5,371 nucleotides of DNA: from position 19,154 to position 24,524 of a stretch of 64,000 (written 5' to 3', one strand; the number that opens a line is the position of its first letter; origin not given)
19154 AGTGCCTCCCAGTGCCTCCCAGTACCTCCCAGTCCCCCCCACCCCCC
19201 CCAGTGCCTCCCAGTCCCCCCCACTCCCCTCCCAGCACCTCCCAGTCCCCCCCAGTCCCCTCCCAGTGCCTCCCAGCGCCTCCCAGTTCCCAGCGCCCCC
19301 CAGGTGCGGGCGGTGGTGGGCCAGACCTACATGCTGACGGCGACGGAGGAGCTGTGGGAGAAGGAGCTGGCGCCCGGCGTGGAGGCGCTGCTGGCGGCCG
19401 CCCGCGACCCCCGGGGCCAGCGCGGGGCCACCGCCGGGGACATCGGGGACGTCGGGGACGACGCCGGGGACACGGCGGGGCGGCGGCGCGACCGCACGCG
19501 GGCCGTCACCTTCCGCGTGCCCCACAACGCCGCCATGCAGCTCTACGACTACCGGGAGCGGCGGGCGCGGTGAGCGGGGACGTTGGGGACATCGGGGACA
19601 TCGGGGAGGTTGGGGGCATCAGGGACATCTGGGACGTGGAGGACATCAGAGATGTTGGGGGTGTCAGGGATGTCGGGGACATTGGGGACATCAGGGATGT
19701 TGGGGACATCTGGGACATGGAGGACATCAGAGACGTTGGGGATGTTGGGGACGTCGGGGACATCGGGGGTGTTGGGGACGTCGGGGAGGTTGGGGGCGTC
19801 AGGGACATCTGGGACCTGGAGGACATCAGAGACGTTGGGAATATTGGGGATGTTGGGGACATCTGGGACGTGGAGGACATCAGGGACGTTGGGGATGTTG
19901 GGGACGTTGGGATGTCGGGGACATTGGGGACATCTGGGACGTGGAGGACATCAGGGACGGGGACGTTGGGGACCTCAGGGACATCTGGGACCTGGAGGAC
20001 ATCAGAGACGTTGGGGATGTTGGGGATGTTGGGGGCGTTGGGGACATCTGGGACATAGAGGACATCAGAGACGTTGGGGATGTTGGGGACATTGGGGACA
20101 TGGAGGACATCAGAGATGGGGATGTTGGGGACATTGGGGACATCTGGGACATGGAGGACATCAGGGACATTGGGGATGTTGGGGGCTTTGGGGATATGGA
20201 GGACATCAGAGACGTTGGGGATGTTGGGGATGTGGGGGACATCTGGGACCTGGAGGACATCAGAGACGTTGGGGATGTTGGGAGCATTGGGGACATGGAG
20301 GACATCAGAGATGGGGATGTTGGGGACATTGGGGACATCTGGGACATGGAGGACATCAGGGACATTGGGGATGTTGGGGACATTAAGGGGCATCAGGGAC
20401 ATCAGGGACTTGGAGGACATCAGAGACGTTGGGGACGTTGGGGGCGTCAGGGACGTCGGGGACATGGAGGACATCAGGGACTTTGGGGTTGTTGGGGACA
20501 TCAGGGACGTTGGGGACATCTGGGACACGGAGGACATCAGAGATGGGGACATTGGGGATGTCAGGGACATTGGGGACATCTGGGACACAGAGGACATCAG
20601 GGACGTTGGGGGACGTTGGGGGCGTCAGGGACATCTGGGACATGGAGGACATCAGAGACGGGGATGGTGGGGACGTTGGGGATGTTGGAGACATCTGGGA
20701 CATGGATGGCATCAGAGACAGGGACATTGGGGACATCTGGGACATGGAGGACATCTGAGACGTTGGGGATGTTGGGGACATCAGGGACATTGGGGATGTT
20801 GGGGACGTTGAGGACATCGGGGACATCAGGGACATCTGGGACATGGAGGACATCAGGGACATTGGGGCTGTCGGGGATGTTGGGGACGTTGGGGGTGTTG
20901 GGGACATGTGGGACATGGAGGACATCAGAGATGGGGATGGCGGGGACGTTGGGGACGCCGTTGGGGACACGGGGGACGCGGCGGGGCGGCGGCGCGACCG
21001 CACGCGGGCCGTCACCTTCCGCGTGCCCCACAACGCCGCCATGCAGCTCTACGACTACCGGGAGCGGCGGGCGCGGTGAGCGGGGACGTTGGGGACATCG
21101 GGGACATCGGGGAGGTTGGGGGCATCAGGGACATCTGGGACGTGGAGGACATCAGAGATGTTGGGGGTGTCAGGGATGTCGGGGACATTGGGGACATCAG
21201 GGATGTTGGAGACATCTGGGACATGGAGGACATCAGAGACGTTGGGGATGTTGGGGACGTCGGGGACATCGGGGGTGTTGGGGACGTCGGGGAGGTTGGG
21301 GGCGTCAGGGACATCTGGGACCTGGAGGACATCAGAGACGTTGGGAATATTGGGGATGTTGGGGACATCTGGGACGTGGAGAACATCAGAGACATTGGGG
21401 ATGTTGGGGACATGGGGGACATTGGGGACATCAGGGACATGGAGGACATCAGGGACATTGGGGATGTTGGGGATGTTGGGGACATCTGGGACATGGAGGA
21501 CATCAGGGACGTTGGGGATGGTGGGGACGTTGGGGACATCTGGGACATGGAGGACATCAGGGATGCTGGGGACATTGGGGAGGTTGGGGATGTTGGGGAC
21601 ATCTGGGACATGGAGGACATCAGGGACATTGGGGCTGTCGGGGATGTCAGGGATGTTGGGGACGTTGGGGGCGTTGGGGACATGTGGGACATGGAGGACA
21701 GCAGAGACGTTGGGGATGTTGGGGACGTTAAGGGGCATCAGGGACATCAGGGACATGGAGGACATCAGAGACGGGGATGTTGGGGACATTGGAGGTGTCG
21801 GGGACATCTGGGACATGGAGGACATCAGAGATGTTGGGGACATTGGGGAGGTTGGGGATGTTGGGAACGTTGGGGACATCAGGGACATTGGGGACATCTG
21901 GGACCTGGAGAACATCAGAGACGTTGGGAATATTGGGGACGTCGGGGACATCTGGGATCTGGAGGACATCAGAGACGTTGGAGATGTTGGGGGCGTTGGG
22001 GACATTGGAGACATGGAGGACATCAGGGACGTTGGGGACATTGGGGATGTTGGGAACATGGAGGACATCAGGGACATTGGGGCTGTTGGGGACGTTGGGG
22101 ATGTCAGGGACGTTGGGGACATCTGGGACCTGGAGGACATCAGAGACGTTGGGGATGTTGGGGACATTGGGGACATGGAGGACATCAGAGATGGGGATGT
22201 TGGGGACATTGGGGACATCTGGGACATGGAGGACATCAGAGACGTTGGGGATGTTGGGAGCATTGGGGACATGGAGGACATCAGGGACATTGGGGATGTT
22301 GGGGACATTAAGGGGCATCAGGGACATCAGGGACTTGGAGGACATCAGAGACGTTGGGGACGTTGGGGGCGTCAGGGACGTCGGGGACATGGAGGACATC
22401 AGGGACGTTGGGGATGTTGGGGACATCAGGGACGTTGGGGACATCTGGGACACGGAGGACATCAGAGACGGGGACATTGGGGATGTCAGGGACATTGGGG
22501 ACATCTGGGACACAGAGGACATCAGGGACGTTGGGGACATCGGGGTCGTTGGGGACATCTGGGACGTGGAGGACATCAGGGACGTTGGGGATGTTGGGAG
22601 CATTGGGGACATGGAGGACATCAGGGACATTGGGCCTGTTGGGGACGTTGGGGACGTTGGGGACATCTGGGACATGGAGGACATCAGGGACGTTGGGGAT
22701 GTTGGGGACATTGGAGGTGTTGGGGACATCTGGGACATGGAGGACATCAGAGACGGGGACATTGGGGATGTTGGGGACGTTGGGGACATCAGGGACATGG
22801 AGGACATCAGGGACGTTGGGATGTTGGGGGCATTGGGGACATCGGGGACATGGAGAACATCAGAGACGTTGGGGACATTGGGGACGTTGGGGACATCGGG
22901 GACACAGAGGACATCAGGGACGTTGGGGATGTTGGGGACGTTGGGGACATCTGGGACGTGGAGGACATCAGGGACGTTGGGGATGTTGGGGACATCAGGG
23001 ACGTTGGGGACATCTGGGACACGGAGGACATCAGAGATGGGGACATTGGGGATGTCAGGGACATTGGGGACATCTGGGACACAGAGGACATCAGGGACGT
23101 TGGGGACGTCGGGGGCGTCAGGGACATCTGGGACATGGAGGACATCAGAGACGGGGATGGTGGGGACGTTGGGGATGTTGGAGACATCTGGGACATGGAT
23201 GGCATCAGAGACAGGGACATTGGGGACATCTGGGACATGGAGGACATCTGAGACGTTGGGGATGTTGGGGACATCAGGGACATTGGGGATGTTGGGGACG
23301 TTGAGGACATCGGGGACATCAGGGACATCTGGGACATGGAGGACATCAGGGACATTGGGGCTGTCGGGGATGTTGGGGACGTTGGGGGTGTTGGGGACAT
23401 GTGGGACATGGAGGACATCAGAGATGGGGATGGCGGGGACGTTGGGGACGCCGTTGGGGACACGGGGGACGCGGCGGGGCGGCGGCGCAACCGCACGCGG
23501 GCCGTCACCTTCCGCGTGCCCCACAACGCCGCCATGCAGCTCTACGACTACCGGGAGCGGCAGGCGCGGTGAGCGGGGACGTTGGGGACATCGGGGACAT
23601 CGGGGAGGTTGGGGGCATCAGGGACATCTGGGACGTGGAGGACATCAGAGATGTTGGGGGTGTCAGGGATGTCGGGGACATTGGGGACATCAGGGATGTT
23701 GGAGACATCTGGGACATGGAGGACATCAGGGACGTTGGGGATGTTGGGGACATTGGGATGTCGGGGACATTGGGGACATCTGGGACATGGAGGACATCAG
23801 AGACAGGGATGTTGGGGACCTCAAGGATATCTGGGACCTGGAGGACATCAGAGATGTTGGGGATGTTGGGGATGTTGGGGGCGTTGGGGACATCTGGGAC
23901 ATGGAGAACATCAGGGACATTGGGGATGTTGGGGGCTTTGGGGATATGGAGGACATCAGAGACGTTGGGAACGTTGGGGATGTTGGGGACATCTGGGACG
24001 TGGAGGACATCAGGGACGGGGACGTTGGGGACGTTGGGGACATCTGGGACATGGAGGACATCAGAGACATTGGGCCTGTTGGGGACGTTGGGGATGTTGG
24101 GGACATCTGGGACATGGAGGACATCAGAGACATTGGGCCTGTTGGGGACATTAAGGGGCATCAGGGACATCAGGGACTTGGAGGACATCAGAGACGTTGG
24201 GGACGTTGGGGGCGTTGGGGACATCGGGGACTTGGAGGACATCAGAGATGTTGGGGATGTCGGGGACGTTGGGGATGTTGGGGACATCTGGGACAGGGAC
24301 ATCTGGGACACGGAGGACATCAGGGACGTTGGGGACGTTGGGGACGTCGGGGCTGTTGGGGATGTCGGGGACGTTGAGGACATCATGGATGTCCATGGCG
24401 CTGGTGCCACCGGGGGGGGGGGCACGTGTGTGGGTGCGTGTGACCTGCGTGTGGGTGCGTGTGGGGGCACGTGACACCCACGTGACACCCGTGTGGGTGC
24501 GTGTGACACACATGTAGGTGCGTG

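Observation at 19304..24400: Exon-8 3' end plus 5' splice site duplicated twice inside an intronic minisatellite that also invades the coding sequence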

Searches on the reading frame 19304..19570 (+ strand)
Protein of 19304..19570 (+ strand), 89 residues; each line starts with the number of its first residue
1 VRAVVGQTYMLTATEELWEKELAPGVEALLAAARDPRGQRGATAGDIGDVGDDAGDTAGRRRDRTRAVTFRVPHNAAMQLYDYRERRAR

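Call 10: search_solved_structures(query=window:19304-19570:+, max_evalue=0.01, show_alignments=2)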
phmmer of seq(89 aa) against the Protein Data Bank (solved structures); distinct sequences matched with E-value up to 0.01: 6.
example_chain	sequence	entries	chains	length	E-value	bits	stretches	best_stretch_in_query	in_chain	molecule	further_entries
11dr_A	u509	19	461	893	7.1e-21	77.4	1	1-89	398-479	Major vault protein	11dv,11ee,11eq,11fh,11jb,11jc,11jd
9z4w_A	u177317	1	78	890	1.2e-19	73.4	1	1-89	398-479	Major vault protein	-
7pkz_A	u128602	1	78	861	6.1e-19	71.2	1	1-89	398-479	Major vault protein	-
4hl8_A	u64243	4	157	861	6.2e-19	71.2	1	1-89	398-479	Major vault protein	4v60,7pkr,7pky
2qzv_A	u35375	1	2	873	6.4e-19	71.1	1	1-89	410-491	Major vault protein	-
6bp7_A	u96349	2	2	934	6.7e-19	71.1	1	1-89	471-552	Major vault protein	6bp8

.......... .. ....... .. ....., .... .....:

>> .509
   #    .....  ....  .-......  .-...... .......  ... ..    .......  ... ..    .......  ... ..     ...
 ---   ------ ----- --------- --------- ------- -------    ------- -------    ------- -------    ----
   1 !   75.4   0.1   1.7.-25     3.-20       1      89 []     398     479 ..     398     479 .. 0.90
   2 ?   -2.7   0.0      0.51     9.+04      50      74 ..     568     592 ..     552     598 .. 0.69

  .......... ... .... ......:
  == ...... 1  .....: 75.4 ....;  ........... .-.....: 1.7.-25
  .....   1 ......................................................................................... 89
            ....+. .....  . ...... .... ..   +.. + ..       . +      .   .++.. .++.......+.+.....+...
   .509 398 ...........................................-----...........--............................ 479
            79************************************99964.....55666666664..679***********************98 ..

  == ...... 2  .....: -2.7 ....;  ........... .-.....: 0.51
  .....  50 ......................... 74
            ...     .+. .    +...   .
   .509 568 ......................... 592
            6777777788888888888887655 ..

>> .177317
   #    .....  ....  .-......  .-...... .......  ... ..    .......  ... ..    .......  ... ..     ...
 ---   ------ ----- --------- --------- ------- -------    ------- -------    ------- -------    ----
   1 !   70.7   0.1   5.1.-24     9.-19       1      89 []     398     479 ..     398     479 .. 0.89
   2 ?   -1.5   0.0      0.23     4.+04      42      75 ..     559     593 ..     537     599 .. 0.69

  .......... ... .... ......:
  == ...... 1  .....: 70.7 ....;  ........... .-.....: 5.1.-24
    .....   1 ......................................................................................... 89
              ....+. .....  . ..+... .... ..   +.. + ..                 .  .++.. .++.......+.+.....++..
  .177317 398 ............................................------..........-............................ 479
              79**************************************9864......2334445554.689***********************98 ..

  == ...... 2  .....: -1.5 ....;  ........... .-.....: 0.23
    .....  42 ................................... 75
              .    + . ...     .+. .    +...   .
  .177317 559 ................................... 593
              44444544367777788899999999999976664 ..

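Call 12: find_homologous_proteins(query=window:19304-19570:+, max_evalue=0.00001)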
Query seq(89 aa) (89 aa): 79 proteins with E <= 0.00001 among 91 candidates.
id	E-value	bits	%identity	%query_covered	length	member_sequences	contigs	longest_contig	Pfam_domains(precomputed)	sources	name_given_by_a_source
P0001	6.4e-25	105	65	100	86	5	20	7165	PF17795.7,PF17796.7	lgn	-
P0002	1.3e-22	97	58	100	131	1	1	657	PF17795.7,PF17796.7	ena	-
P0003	1.7e-22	97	60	100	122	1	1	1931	PF17795.7,PF17796.7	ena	-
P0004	2.6e-22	96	64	97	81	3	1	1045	PF17795.7,PF17796.7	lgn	-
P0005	5.8e-22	95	63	97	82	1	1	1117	PF17795.7,PF17796.7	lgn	-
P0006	1.3e-21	94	56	100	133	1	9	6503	PF17795.7,PF17796.7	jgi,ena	-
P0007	3.8e-21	93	62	96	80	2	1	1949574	PF17796.7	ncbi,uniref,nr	ncbi:major vault protein-like [Rissa tridactyla]|uniref:major vault protein-like n=1 Tax=Rissa trida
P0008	1.8e-20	91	55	100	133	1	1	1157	PF17795.7,PF17796.7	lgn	-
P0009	8.2e-20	88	55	100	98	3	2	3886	PF17795.7,PF17796.7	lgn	-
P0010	8.2e-20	88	53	100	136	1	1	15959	PF17795.7,PF17796.7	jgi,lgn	jgi:major vault protein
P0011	1.0e-19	88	57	100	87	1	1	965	PF17795.7,PF17796.7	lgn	-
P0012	1.5e-19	88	55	100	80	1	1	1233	PF17795.7,PF17796.7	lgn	-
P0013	1.8e-19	87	57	100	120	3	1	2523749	PF17795.7,PF17796.7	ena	-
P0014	1.8e-19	87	55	100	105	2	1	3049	PF17795.7,PF17796.7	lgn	-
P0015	2.2e-19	87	58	100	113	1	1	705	PF17795.7,PF17796.7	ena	-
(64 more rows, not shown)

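Call 17: find_encoding_contigs(protein=P0007, flank=10000, max_places=3)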
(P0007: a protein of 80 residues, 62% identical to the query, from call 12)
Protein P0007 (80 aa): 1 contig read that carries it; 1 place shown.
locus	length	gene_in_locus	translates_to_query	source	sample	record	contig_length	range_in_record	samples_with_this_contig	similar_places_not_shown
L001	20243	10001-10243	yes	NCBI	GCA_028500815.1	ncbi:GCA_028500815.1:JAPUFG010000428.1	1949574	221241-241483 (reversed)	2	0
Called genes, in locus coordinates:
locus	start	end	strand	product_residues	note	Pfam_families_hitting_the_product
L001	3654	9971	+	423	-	-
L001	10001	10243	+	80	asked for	PF17796:Vault_4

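Call 18: find_encoding_contigs(protein=P0001, flank=10000, max_places=6)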
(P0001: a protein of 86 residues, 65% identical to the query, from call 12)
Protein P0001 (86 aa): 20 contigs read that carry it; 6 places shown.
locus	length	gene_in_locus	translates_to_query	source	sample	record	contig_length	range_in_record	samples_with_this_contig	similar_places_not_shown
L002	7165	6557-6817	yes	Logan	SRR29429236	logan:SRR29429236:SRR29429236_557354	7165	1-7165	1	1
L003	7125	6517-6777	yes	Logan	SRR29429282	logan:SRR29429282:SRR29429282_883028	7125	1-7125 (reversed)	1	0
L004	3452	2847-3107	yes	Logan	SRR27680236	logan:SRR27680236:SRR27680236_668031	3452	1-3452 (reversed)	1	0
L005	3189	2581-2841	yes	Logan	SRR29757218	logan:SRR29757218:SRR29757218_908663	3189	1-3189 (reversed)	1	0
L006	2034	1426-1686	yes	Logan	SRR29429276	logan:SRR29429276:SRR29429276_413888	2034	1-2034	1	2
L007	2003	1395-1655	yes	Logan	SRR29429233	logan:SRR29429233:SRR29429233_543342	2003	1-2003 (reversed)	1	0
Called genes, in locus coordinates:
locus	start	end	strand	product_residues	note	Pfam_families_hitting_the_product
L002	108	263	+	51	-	-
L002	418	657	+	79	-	PF17794:Vault_2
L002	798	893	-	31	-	-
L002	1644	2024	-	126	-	-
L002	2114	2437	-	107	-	-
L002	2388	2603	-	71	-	-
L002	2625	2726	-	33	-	-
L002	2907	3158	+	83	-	-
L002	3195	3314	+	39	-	-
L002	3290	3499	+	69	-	-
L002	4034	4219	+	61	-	-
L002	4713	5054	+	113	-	-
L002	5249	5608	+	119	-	PF01505:Vault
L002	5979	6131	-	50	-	-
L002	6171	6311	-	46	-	-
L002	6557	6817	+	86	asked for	PF17796:Vault_4, PF17795:Vault_3 (weak)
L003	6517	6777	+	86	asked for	PF17796:Vault_4, PF17795:Vault_3 (weak)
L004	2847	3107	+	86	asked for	PF17796:Vault_4, PF17795:Vault_3 (weak)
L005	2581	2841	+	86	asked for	PF17796:Vault_4, PF17795:Vault_3 (weak)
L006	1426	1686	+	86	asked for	PF17796:Vault_4, PF17795:Vault_3 (weak)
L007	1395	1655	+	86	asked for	PF17796:Vault_4, PF17795:Vault_3 (weak)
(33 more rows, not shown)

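Call 46: find_encoding_contigs(protein=P0004, flank=3000, max_places=2)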
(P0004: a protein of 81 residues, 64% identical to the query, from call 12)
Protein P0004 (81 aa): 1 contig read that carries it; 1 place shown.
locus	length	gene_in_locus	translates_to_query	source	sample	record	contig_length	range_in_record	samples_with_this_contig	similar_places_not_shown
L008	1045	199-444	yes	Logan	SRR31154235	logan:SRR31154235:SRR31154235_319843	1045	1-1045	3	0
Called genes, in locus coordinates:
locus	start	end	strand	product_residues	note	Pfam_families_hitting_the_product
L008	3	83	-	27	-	?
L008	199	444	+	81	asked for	PF17796:Vault_4, PF17795:Vault_3 (weak)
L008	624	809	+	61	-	-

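Call 47: find_encoding_contigs(protein=P0005, flank=3000, max_places=2)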
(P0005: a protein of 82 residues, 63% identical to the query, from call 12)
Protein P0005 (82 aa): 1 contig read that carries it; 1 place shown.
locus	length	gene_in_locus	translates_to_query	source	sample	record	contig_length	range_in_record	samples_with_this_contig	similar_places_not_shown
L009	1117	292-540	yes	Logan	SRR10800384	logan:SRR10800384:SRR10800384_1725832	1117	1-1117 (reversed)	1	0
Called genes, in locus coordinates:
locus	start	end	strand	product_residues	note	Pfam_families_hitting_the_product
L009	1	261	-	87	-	?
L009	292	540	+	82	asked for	PF17796:Vault_4, PF17795:Vault_3 (weak)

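Call 68: search_protein_families(library=pfam, proteins=[window:19304-19570:+], max_evalue=0.01)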
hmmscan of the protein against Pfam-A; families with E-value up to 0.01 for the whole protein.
window:19304-19570:+ (89 aa): 2 families
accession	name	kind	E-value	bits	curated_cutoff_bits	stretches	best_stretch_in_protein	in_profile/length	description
PF17796.6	Vault_4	-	1.9e-08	34.8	22.9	1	4-41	23-62/63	Major Vault Protein repeat domain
PF17795.6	Vault_3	-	2.2e-06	28.1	28.8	1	68-89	2-23/62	Major Vault Protein Repeat domain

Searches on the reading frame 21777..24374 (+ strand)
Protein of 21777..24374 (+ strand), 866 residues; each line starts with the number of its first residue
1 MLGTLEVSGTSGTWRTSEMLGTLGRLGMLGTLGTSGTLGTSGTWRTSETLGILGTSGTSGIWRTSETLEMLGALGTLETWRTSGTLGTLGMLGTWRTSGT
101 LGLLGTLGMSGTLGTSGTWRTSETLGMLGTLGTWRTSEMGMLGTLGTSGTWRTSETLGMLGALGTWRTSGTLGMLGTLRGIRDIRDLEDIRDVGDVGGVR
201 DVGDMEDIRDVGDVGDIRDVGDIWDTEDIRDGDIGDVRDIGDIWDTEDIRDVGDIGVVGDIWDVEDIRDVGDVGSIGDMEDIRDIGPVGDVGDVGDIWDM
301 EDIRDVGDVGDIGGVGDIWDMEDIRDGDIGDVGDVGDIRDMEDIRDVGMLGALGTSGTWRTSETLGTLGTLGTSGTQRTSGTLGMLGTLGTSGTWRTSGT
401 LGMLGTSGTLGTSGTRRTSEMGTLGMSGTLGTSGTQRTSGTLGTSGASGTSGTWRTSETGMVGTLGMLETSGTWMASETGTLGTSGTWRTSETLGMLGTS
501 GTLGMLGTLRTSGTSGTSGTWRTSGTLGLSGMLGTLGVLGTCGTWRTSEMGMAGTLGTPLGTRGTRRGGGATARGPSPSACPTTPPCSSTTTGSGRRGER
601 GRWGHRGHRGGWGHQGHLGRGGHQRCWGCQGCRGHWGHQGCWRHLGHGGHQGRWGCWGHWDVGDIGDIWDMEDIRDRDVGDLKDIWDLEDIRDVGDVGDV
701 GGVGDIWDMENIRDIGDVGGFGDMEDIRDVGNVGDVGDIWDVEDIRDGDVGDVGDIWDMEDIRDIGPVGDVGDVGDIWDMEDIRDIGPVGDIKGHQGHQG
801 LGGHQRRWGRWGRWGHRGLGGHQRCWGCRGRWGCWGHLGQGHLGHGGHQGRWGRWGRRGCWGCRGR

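Call 44: list_cluster_members(proteins=[window:21777-24374:+, window:26684-28318:-, window:27124-28440:-, window:19509-20597:-, window:21058-22308:-, window:20386-21042:-, window:22810-23535:-, window:21015-21692:-, window:19883-20383:-])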
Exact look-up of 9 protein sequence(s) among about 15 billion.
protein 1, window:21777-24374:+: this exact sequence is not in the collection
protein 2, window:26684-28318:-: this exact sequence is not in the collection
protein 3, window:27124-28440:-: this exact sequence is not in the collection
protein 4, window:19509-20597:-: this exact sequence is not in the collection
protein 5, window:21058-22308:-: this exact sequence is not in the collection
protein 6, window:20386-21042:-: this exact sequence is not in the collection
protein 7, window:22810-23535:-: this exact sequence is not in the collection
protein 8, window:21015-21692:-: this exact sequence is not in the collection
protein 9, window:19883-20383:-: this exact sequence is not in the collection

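Call 68: search_protein_families(library=pfam, proteins=[window:21777-24374:+], max_evalue=0.01)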
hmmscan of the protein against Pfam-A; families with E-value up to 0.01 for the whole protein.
window:21777-24374:+ (866 aa): 2 families
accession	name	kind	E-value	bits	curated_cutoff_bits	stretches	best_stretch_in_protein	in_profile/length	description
PF01391.23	Collagen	-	1.7e-10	41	27.2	0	368-414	12-58/60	Collagen triple helix repeat (20 copies)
PF20854.2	LED_rpt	-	0.0016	18.7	59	1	246-411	10-173/176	LED repeat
